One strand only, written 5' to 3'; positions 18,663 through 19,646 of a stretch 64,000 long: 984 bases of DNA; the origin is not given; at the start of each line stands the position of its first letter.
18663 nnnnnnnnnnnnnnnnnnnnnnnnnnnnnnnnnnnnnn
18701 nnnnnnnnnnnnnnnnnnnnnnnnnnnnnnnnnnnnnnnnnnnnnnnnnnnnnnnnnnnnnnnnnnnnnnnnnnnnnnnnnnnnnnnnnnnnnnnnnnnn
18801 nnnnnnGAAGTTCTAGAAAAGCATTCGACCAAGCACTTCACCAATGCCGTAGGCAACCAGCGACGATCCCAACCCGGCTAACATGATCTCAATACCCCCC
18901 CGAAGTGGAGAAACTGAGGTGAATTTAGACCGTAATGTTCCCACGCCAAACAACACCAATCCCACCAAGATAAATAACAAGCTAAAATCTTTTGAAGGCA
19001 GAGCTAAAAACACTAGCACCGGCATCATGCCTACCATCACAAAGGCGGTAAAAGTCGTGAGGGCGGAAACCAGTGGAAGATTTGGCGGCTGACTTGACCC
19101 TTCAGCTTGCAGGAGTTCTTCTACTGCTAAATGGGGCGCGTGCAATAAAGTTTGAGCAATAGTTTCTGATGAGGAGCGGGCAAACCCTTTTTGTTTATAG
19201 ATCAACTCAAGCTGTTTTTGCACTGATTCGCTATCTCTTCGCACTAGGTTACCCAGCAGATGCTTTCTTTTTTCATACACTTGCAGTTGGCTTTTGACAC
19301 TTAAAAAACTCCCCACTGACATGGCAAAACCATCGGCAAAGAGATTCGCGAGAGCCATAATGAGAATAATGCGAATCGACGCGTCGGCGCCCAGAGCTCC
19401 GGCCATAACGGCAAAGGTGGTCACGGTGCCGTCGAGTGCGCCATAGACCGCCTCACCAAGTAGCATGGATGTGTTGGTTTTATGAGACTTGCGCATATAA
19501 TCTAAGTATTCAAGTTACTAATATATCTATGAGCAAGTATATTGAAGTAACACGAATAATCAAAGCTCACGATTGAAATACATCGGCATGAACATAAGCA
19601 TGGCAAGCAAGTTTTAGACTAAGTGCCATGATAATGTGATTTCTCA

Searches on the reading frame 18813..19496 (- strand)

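Call 74: search_protein_families(library=pfam, proteins=[window:18813-19496:-], max_evalue=0.00001)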
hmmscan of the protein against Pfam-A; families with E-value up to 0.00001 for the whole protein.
window:18813-19496:- (227 aa): 1 family
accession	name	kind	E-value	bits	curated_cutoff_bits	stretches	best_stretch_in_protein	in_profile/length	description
PF01988.24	VIT1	-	4.7e-45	154.5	28.1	1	14-219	2-213/214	VIT family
